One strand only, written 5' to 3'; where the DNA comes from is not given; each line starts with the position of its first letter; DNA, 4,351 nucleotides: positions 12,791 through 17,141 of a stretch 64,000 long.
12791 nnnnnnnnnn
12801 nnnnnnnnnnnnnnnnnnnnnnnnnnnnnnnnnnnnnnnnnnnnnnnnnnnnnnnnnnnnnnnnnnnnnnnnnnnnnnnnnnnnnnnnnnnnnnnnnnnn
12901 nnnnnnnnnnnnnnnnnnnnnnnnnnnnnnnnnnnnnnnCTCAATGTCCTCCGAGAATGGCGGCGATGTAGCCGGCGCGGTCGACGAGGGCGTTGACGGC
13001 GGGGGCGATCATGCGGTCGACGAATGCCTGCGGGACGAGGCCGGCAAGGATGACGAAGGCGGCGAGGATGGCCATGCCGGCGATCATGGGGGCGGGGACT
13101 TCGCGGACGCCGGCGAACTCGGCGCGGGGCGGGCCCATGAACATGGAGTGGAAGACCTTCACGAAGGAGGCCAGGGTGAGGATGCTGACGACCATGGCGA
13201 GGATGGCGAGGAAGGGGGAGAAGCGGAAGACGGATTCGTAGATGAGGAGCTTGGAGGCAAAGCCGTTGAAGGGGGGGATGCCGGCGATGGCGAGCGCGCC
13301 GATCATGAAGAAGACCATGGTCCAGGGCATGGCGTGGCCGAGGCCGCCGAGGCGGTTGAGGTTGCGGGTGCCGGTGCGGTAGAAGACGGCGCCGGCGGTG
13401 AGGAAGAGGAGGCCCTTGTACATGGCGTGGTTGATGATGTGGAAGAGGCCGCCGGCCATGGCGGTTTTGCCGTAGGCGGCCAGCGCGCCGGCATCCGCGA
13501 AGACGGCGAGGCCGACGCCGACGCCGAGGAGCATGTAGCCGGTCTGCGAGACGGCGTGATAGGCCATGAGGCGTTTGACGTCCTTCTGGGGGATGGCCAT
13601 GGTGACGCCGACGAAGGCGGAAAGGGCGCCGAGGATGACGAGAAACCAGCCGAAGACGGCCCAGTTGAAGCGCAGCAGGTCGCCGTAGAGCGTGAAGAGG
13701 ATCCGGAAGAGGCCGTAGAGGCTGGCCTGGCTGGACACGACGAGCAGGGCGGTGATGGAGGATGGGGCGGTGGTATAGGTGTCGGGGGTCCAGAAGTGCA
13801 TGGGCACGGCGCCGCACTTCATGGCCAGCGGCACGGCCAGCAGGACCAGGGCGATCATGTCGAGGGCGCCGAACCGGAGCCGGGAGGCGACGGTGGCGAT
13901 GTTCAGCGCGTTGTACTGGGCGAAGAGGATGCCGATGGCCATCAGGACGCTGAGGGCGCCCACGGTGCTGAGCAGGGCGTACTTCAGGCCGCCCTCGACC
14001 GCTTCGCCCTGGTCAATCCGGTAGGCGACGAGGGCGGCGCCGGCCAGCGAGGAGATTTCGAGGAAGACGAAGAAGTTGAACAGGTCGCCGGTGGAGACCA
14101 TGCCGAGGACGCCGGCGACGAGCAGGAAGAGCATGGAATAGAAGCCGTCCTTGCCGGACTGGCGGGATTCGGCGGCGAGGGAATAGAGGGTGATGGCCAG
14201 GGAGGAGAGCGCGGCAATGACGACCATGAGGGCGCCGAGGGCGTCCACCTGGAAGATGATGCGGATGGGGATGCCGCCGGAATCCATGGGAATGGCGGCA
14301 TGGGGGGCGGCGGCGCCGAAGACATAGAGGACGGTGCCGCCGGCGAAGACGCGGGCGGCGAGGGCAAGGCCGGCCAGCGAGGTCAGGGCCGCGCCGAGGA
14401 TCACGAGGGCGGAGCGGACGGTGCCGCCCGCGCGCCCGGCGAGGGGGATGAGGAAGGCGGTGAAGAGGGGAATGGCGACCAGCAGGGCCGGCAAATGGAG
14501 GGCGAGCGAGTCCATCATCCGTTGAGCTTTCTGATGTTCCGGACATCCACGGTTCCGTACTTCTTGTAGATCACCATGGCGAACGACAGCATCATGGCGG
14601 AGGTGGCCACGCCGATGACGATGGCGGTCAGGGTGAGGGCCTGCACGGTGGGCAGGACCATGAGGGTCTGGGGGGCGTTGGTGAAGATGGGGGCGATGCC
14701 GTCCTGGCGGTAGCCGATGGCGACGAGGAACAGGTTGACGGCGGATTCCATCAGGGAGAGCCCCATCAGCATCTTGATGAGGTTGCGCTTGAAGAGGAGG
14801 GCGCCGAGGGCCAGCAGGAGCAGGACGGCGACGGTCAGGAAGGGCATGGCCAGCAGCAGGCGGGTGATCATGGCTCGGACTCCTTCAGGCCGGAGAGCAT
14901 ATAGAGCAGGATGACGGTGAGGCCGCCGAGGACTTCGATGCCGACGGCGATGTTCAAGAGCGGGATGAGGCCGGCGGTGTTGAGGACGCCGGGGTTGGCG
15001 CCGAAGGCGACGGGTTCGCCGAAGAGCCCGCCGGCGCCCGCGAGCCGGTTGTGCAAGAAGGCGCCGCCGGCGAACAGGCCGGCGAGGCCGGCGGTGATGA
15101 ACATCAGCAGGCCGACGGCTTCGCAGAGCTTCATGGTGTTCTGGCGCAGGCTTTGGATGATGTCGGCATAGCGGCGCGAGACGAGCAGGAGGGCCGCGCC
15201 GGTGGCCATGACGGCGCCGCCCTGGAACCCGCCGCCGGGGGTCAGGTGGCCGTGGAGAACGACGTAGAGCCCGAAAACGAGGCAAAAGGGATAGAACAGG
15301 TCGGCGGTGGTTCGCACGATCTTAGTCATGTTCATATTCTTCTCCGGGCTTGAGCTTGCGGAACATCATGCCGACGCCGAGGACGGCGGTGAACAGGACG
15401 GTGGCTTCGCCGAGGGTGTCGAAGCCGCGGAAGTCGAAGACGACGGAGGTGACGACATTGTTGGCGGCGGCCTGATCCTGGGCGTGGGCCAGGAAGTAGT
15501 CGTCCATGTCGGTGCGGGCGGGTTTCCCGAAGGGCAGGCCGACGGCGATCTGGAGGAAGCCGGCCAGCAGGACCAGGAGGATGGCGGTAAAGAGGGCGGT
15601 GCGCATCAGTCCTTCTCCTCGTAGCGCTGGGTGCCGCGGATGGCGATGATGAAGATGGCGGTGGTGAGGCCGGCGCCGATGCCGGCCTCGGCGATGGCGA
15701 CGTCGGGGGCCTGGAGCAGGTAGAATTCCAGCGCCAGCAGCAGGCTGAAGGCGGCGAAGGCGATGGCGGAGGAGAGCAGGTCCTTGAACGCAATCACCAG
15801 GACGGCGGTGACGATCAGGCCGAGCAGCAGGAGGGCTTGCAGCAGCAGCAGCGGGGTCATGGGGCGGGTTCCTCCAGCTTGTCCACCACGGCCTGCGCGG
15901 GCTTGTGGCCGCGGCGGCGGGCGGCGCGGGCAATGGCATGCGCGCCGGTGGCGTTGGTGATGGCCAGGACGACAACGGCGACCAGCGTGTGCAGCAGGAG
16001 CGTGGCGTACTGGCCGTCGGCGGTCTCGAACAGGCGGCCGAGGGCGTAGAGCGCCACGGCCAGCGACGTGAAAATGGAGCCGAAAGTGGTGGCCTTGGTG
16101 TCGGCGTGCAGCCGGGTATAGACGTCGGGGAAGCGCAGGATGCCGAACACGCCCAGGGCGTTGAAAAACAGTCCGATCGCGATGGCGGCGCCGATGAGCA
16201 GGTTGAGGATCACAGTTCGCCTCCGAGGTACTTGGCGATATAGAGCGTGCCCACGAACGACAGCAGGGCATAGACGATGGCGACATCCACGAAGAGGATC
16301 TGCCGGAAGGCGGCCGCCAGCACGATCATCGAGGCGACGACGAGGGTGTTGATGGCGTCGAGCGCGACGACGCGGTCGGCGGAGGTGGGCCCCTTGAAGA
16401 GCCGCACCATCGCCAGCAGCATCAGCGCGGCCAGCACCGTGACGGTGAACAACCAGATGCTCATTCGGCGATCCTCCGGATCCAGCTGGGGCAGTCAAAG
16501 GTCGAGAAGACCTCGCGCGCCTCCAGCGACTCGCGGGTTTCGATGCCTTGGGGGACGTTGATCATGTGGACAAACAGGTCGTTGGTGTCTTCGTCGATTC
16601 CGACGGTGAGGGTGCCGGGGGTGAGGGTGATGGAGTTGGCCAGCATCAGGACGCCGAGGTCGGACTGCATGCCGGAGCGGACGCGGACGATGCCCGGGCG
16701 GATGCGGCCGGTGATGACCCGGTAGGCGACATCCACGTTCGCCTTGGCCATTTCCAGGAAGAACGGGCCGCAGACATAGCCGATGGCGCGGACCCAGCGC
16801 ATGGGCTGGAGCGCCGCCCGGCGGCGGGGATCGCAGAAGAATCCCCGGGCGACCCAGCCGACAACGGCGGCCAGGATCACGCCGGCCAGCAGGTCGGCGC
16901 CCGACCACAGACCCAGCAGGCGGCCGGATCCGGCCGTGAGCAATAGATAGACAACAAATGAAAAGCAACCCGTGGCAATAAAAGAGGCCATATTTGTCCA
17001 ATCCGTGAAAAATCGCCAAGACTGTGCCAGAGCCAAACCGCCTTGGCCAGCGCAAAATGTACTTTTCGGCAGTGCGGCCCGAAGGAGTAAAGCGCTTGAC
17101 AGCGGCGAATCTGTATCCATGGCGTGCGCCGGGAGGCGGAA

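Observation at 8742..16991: Complete 14-gene Mrp-Mbh membrane-bound [NiFe]-hydrogenase cluster with archaeal (Pyrococcus mbhA-N) gene order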

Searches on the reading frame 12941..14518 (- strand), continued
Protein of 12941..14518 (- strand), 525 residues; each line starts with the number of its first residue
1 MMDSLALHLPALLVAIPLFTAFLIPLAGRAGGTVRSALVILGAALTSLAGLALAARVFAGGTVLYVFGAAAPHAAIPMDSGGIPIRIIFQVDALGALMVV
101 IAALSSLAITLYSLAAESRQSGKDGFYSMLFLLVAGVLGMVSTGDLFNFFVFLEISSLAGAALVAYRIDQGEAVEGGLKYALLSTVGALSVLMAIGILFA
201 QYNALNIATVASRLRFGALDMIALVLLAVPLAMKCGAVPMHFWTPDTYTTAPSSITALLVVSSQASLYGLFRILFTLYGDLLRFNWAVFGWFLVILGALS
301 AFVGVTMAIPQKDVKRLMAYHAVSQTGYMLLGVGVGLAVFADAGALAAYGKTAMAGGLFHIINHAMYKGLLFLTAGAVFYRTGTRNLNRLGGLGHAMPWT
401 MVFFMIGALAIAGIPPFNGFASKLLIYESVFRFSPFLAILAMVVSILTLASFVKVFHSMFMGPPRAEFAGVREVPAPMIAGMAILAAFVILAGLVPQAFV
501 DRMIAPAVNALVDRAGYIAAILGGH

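Call 62: search_solved_structures(query=window:12944-14518:-, max_evalue=1e-60, show_alignments=1)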
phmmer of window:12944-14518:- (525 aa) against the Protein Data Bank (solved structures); distinct sequences matched with E-value up to 1e-60: 1.
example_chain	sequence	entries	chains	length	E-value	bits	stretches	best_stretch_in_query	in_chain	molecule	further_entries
6cfw_H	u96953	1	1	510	1.5e-100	341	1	10-524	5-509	Monovalent cation/H+ antiporter subunit D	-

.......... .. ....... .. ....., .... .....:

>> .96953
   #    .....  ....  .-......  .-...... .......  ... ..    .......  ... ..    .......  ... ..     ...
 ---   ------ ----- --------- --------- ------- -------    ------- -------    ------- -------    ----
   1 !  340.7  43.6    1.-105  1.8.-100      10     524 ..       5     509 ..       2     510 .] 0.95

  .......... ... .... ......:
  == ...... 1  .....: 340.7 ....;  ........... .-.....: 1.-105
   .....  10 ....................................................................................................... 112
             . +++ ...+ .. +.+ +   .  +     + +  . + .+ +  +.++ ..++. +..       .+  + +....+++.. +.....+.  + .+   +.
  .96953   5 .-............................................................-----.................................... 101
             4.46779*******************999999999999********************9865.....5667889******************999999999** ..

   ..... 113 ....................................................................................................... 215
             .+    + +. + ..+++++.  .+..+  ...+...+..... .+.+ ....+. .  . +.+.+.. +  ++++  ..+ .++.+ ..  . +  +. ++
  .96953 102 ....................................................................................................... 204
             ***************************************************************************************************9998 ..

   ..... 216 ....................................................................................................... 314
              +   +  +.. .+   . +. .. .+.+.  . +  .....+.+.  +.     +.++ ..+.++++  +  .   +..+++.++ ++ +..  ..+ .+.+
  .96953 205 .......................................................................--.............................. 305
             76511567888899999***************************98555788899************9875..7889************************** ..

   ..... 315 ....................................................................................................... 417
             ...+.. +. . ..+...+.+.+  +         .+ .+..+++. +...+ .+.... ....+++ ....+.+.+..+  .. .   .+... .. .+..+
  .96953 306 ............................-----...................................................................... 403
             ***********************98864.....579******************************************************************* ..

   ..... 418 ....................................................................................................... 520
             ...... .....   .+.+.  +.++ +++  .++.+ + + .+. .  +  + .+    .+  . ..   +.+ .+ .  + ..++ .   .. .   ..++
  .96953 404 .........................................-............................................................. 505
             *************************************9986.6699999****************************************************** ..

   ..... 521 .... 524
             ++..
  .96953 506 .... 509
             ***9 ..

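Call 84: search_protein_representatives(protein=window:12944-14518:-)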
Query: 525 residues. Proteins with E-value up to 0.001 (for the whole library): 37690; up to 1e-10: 19727; up to 1e-30: 2571. The best 150 are listed.
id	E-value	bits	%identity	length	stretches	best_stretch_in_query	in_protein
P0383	4.1e-154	530.9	54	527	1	5-525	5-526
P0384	5.5e-135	467.8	53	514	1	2-524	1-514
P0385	1.6e-134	466.3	48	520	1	6-513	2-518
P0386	3.2e-134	465.2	45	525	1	9-523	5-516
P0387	6.4e-134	464.3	48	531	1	5-522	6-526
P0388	1.7e-131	456.2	47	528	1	2-522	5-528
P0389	4.5e-127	441.7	50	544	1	5-524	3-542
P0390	8.4e-124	430.9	45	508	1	7-511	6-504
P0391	4.5e-115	402.1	44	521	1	11-519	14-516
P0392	9.6e-109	381.2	43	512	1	6-521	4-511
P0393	4.9e-104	365.7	33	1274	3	99-498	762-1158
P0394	4.1e-101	356.1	49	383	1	1-373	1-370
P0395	6.0e-101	355.5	41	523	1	5-523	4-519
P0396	2.6e-99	350.1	32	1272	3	58-511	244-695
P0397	4.0e-96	339.6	32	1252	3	90-499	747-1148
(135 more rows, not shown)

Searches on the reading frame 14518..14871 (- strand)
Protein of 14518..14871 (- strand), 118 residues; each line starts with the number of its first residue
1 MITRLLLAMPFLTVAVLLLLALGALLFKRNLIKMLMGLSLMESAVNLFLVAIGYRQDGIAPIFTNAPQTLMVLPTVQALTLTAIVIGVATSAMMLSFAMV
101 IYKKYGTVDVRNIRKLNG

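Call 8: search_protein_families(library=pfam, proteins=[window:14518-14871:-], max_evalue=0.01)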
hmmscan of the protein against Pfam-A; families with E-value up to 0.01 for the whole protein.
window:14518-14871:- (118 aa): 1 family
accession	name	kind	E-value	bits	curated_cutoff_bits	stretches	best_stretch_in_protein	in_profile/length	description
PF00420.29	Oxidored_q2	-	9.7e-25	86.6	26.1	1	11-117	3-94/95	NADH-ubiquinone/plastoquinone oxidoreductase chain 4L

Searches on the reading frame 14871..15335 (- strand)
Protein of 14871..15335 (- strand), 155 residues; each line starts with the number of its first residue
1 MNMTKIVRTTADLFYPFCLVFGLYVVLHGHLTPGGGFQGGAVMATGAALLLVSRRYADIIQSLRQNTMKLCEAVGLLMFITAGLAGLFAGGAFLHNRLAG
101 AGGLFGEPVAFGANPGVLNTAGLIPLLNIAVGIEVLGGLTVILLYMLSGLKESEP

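Call 8: search_protein_families(library=pfam, proteins=[window:14871-15335:-], max_evalue=0.01)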
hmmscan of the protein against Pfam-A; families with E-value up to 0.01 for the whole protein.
window:14871-15335:- (155 aa): 2 families
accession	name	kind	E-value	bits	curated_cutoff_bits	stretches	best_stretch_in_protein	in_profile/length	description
PF04039.18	MnhB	-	7.8e-28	97.7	22.5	1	6-140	1-126/127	Domain related to MnhB subunit of Na+/H+ antiporter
PF09878.14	DUF2105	-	0.0026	18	32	1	25-82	109-163/200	Predicted membrane protein (DUF2105)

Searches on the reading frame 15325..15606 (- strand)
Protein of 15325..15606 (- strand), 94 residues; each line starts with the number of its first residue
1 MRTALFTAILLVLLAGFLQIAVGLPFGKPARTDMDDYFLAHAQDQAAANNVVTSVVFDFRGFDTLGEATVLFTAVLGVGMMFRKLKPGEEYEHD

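Call 8: search_protein_families(library=pfam, proteins=[window:15325-15606:-], max_evalue=0.01)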
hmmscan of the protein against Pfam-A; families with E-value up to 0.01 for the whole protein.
window:15325-15606:- (94 aa): 1 family
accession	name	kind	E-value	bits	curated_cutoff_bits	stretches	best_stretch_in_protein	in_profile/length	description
PF20501.3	MbhE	-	1.1e-13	51.5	27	1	27-90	26-89/98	MBH, subunit E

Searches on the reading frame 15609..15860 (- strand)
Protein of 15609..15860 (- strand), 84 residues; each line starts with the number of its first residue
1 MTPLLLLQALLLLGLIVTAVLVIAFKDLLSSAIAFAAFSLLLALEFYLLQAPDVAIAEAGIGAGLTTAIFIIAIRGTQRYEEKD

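Call 8: search_protein_families(library=pfam, proteins=[window:15609-15860:-], max_evalue=0.01)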
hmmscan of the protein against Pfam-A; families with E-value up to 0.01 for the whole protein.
window:15609-15860:- (84 aa): 1 family
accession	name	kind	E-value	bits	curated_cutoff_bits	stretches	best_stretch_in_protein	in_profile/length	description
PF13244.11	MbhD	-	1.5e-18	67.1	27.2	1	14-79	2-67/67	MBH, subunit D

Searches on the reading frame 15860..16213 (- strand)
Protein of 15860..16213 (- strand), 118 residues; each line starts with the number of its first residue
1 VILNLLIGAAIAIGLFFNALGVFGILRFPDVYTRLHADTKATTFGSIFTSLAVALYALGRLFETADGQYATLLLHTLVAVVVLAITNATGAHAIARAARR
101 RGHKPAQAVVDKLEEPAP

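Call 8: search_protein_families(library=pfam, proteins=[window:15860-16213:-], max_evalue=0.01)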
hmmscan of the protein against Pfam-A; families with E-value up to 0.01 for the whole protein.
window:15860-16213:- (118 aa): 1 family
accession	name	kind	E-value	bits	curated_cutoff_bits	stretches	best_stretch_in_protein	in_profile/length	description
PF03334.19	PhaG_MnhG_YufB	-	5.3e-23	81.5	23.4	1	11-98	2-79/80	Na+/H+ antiporter subunit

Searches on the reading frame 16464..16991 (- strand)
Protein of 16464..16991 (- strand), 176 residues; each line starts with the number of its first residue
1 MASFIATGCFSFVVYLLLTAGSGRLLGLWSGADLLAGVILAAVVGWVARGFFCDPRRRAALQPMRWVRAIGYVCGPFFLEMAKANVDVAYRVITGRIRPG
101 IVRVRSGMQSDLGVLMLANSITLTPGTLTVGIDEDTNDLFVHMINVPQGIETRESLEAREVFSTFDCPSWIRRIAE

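Call 8: search_protein_families(library=pfam, proteins=[window:16464-16991:-], max_evalue=0.01)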
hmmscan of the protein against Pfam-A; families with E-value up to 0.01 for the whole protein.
window:16464-16991:- (176 aa): 2 families
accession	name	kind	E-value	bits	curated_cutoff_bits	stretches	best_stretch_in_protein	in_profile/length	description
PF01899.21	MNHE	-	6.6e-34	117.2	27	1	10-155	3-133/145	Na+/H+ ion antiporter subunit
PF11999.13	Ice_binding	-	0.0066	16.6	28.7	1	78-144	62-132/208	Ice-binding-like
